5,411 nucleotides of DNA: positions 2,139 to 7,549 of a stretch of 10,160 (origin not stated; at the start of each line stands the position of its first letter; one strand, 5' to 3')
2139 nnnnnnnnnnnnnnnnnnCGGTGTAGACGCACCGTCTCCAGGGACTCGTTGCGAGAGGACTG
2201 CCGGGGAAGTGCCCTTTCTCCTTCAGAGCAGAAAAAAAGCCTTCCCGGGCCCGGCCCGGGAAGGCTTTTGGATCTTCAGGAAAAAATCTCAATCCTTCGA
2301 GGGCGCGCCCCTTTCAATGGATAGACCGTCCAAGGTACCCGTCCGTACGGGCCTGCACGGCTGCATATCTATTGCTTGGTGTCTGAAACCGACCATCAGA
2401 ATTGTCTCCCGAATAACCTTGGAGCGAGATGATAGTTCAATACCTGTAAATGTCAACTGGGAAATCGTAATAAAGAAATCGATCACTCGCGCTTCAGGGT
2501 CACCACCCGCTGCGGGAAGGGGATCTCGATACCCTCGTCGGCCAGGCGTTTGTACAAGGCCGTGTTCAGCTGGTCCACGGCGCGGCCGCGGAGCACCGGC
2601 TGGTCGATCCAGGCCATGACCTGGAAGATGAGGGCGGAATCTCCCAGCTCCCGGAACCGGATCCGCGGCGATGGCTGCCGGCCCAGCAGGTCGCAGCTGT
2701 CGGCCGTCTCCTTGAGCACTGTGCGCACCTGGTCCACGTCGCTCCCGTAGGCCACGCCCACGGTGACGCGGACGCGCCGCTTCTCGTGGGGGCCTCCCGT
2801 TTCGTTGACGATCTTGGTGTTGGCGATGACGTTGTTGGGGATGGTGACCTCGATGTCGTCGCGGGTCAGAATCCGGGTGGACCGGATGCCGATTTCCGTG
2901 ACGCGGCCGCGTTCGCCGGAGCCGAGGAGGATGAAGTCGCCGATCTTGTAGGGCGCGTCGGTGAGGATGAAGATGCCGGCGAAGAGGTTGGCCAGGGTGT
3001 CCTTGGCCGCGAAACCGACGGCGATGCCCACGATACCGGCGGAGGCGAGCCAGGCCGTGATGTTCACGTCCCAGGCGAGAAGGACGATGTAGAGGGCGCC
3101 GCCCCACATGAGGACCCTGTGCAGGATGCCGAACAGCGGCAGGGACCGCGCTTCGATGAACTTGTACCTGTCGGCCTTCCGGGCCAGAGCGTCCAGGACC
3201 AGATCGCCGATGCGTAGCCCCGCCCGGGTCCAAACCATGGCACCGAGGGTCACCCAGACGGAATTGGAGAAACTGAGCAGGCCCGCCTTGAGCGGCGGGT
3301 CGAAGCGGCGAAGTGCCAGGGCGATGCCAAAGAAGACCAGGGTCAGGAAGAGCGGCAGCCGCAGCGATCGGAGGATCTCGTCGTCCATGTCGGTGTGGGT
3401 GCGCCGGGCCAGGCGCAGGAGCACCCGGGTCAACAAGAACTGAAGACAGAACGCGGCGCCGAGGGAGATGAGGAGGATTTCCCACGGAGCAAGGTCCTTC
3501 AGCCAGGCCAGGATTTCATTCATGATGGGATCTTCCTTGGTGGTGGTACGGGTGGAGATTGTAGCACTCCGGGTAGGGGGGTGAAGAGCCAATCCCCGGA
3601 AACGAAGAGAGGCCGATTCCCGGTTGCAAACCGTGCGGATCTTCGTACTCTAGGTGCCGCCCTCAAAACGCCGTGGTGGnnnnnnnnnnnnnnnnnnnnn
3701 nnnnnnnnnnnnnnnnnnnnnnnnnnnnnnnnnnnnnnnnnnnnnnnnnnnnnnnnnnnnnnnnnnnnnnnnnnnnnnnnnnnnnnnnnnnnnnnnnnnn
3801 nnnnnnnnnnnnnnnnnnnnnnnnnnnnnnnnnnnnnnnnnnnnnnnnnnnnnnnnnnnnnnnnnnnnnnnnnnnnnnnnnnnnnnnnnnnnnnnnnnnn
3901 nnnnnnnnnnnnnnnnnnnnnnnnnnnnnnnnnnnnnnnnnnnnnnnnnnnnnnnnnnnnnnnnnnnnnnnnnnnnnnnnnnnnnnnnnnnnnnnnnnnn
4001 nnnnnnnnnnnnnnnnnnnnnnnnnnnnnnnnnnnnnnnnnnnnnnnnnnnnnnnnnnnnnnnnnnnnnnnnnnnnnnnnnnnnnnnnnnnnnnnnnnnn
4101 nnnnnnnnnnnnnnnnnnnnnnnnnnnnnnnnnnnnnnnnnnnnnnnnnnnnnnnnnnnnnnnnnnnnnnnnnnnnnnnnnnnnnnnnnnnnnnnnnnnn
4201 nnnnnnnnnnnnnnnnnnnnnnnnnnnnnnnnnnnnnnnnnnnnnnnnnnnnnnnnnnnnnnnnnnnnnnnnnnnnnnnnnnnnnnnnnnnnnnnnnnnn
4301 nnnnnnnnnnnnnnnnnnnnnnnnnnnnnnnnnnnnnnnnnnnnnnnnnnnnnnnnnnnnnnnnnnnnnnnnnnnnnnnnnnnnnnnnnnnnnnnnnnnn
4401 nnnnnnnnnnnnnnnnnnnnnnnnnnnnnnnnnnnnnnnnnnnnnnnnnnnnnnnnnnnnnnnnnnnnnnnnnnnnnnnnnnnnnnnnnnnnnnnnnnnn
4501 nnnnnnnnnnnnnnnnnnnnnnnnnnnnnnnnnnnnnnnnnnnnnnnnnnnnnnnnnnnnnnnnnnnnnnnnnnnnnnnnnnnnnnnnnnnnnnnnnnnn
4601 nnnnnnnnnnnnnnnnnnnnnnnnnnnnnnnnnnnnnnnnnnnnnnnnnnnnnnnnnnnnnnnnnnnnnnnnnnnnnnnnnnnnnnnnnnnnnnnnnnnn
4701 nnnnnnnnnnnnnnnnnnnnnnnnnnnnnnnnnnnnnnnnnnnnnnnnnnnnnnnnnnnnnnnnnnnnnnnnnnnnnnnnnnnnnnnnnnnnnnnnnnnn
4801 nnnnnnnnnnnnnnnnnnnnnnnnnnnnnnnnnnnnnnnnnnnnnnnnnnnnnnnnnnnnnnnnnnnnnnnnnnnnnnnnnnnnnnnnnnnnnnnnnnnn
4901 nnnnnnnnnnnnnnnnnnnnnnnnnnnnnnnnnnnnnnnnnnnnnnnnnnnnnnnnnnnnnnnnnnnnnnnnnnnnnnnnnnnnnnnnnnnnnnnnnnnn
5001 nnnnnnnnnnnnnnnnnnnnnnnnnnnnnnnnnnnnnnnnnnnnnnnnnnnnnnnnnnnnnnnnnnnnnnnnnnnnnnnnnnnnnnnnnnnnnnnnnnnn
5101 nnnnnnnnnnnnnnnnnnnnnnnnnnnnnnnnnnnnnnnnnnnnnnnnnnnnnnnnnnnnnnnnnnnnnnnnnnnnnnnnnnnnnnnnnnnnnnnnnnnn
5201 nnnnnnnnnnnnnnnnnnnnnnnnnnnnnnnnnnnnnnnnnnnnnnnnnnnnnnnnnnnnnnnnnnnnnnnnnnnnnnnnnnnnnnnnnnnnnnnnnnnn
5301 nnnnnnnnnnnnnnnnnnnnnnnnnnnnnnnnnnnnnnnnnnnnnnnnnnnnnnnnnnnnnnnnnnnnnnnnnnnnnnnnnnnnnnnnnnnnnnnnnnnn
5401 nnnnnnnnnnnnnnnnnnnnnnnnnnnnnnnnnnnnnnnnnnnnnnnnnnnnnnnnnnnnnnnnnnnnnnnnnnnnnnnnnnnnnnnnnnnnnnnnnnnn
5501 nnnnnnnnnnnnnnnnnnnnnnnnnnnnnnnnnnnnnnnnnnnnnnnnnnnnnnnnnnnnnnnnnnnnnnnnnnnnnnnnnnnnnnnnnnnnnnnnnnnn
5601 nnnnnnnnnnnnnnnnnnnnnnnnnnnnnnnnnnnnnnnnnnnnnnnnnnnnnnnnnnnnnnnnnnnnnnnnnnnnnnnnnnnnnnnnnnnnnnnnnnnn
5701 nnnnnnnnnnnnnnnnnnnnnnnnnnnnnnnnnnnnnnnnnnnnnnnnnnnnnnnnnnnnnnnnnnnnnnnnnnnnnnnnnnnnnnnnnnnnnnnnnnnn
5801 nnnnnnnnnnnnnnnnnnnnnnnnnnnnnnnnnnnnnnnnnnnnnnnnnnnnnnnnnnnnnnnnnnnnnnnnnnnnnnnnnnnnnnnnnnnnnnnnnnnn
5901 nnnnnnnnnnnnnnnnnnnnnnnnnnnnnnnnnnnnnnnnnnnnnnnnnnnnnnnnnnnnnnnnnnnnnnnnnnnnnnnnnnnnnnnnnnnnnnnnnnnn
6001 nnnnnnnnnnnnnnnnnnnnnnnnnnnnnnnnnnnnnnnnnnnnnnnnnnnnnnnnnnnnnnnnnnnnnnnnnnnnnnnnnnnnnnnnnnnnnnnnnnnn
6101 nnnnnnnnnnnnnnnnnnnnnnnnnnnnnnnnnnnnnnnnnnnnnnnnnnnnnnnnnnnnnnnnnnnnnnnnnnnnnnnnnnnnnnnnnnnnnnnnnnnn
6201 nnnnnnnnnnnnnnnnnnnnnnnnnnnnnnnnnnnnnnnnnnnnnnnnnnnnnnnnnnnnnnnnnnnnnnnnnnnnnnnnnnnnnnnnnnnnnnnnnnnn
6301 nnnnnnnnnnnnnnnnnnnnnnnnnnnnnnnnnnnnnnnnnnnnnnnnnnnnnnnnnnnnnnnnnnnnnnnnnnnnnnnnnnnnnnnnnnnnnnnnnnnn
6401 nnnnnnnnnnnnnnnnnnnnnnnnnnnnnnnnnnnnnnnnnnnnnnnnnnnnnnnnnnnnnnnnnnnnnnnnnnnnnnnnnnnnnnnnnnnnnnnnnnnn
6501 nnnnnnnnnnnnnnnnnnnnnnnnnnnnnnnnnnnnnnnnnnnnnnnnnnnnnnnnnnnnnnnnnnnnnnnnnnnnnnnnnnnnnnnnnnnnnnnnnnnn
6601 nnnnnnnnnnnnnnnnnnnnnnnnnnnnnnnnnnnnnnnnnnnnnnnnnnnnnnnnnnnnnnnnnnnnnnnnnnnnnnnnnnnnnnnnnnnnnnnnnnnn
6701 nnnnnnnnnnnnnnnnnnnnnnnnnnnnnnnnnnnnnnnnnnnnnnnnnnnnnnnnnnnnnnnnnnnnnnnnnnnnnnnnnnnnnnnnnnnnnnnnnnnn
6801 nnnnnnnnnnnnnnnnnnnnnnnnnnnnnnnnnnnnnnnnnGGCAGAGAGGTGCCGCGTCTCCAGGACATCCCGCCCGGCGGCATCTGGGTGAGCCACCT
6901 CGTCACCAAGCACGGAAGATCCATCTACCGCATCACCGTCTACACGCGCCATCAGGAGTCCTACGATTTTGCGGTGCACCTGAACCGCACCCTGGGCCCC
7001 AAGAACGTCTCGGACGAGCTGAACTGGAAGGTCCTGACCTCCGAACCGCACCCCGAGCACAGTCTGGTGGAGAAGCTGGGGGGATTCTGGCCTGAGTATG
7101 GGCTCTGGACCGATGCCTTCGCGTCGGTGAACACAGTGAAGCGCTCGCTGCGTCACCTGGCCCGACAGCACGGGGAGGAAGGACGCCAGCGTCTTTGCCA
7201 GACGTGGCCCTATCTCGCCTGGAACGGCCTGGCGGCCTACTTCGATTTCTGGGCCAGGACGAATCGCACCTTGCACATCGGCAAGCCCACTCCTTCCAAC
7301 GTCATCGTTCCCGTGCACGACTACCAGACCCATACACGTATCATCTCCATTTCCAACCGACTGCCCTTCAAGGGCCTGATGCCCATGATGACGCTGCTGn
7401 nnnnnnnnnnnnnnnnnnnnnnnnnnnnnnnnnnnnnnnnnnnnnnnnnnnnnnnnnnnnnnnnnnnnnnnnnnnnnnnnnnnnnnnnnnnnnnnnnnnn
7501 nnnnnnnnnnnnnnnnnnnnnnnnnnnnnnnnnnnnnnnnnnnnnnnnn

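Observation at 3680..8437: Single about 1585-aa polypeptide joining a carrier-like segment, an acyl-adenylating (ANL) domain, about 770 aa of unknown sequence and a C-terminal GNAT fold. This looks like an undescribed self-contained acyl-activation/N-acyltransfer enzyme.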

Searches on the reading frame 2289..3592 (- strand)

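Call 8: search_protein_families(library=pfam, proteins=[window:2289-3485:-, window:2483-3592:-], max_evalue=0.01)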
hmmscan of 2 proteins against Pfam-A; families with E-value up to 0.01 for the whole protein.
window:2289-3485:- (398 aa): 0 families

window:2483-3592:- (369 aa): 3 families
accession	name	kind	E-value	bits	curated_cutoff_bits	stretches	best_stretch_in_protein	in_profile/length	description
PF00924.24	MS_channel_2nd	-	2e-18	66.7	20.2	1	198-264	1-66/68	Mechanosensitive ion channel, beta-domain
PF21082.3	MS_channel_3rd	-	3.7e-11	43.7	21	1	274-357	1-88/88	Mechanosensitive ion channel MscS, C-terminal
PF21088.3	MS_channel_1st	-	3.5e-05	24.1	23.1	1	166-197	11-42/42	Mechanosensitive ion channel, transmembrane helices 2/3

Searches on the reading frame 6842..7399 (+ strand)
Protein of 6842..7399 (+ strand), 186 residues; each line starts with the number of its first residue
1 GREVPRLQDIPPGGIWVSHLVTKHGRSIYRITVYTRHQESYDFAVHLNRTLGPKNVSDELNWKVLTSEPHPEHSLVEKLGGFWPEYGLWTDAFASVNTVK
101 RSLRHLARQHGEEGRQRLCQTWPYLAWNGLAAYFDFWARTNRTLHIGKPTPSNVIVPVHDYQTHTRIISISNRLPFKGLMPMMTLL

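Call 85: search_solved_structures(query=A4, max_evalue=10, show_alignments=3)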
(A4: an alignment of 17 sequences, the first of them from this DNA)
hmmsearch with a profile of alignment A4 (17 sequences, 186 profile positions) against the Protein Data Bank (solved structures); distinct sequences matched with E-value up to 10: 0.
